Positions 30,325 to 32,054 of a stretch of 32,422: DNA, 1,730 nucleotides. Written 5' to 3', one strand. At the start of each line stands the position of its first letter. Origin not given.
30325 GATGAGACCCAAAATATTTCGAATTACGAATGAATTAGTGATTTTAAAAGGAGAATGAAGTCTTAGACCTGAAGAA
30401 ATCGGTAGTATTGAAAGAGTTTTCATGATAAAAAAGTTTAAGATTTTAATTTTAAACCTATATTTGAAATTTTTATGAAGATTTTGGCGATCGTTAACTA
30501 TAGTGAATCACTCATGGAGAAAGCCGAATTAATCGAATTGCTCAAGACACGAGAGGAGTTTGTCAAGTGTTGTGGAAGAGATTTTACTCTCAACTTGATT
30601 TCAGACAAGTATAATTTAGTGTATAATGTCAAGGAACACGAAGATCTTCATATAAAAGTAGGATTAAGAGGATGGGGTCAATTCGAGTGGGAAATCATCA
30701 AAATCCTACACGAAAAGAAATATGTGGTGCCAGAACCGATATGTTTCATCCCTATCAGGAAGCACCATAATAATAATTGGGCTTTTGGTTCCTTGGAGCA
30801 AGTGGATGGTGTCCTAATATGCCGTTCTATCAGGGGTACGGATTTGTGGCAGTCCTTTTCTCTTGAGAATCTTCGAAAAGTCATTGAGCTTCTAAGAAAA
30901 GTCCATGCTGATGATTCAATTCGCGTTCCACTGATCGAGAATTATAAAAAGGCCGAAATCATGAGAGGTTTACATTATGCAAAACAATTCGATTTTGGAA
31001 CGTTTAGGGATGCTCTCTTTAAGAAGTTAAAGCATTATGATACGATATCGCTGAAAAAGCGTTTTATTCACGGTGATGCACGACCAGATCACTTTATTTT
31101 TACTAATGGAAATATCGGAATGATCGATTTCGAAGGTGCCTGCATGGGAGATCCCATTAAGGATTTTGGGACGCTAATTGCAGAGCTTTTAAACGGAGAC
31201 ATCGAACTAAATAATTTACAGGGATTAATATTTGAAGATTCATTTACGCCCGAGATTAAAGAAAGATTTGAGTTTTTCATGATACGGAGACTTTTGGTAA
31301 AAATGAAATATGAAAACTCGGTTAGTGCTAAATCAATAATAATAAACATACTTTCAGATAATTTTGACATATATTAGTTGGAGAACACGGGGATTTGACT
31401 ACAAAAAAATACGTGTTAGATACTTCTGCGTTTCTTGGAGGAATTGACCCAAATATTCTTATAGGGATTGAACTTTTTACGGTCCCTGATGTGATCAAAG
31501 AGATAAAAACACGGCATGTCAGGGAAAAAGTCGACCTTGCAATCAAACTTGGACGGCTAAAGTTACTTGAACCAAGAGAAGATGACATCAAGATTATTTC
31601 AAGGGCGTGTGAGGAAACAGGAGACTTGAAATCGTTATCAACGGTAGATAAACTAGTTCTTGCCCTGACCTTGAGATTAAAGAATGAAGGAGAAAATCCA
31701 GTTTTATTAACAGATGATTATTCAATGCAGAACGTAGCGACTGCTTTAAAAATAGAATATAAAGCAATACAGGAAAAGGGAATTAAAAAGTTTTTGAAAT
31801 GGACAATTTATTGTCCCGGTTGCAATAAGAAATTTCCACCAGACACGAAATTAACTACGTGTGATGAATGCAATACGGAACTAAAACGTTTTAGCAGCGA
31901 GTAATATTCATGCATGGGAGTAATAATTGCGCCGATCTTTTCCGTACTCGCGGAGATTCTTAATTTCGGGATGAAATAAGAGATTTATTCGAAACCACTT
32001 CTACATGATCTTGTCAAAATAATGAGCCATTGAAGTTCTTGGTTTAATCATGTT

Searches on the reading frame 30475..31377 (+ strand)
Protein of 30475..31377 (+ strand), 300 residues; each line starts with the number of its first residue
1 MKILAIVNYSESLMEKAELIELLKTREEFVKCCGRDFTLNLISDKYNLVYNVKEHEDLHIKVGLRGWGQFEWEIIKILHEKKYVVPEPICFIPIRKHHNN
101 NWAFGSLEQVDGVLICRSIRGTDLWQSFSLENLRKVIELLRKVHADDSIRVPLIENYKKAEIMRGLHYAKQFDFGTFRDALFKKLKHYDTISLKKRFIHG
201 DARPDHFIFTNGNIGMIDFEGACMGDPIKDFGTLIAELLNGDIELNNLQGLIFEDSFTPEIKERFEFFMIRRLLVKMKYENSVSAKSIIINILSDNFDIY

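Call 59: search_protein_families(library=pfam, proteins=[window:30475-31377:+], max_evalue=0.0001)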
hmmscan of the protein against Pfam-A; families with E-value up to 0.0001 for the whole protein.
window:30475-31377:+ (300 aa): 1 family
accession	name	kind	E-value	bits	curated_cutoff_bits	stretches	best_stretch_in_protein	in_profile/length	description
PF01636.29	APH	-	1.7e-15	57.9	23.2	1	70-235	39-210/239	Phosphotransferase enzyme family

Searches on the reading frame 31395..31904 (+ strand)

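Call 59: search_protein_families(library=pfam, proteins=[window:31395-31904:+], max_evalue=0.0001)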
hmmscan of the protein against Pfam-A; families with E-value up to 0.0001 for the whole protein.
window:31395-31904:+ (169 aa): 1 family
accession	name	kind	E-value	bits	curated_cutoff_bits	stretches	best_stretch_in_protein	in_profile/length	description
PF17146.10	PIN_6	-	8.6e-18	65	27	1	7-95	2-87/87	PIN domain of ribonuclease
